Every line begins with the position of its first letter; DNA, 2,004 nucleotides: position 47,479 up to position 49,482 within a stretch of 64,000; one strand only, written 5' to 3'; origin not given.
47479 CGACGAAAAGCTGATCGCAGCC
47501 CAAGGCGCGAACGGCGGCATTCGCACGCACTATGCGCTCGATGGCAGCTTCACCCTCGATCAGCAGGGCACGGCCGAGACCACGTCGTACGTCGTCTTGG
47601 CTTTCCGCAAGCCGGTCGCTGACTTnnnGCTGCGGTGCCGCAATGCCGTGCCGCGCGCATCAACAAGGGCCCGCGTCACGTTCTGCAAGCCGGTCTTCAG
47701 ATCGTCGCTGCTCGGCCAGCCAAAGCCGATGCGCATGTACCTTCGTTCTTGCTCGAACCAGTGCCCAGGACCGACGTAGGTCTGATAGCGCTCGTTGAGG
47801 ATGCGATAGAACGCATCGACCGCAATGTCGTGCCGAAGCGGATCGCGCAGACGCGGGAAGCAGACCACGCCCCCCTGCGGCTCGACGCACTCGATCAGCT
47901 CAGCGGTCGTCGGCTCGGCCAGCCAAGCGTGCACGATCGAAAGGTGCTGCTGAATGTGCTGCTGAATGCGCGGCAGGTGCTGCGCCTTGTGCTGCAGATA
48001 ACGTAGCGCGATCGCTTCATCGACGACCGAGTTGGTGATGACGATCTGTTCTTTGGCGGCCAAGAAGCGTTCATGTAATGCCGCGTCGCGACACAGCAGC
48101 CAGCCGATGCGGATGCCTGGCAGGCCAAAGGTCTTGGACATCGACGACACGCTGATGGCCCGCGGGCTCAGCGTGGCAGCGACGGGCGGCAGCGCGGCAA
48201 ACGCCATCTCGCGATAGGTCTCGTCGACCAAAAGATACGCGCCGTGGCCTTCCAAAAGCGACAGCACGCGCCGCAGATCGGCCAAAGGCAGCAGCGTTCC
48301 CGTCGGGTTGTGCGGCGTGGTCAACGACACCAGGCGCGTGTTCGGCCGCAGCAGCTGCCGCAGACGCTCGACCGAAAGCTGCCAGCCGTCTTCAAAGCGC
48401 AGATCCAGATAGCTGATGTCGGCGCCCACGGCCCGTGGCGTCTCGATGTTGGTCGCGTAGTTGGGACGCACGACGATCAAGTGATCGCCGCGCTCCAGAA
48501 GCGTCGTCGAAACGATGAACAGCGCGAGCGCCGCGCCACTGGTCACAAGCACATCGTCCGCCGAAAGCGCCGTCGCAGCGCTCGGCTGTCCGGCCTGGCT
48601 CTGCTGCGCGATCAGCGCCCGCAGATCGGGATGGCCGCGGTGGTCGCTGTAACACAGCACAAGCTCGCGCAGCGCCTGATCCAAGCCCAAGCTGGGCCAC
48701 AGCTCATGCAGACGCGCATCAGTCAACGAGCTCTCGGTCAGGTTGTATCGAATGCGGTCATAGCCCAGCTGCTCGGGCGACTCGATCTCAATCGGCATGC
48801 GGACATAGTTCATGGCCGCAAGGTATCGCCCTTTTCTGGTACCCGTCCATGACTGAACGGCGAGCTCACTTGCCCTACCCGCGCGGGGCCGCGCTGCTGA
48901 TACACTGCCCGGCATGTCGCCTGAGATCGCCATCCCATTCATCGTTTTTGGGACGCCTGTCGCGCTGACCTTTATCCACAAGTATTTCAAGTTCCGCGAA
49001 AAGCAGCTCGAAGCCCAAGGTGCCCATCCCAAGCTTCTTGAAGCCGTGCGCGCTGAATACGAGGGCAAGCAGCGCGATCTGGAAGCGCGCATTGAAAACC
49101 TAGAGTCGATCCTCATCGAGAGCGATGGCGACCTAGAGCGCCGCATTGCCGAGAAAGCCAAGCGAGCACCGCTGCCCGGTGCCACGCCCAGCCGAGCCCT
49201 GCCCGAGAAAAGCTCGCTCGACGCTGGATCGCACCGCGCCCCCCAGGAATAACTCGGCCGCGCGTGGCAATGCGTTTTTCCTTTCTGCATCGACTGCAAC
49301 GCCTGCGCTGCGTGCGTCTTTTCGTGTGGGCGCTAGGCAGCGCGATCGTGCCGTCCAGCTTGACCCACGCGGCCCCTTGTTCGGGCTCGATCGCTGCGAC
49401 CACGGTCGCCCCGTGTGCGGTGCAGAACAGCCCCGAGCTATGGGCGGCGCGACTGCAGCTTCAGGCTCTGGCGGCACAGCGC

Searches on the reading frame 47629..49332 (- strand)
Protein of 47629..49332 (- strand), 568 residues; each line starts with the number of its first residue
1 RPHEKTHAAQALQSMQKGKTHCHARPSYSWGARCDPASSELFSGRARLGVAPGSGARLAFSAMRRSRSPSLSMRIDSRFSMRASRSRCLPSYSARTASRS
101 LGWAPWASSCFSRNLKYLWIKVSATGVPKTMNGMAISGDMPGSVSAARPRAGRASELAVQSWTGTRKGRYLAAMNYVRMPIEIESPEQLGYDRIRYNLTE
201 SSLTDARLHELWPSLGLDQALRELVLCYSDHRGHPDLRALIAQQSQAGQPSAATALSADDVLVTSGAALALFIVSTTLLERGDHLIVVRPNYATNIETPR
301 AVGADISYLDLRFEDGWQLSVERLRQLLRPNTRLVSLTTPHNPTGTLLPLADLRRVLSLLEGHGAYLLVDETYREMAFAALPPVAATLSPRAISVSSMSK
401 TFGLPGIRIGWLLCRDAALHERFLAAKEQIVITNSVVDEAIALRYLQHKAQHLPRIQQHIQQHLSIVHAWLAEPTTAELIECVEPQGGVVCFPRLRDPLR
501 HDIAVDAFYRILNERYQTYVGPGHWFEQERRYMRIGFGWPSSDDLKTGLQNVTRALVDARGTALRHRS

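Call 32: search_protein_families(library=pfam, proteins=[window:47629-49332:-], max_evalue=0.001)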
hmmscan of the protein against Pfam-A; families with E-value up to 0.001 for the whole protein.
window:47629-49332:- (568 aa): 4 families
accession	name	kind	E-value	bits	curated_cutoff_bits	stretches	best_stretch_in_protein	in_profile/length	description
PF00155.27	Aminotran_1_2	-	7.6e-47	160.7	19.7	1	226-537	36-346/361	Aminotransferase class I and II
PF00266.25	Aminotran_5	-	1.4e-11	44.5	21.5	1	231-371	31-176/371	Aminotransferase class-V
PF01053.26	Cys_Met_Meta_PP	-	1e-07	31.3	27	1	261-374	71-177/381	Cys/Met metabolism PLP-dependent enzyme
PF01212.27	Beta_elim_lyase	-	7.2e-05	22.7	27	1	261-372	51-170/288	Beta-eliminating lyase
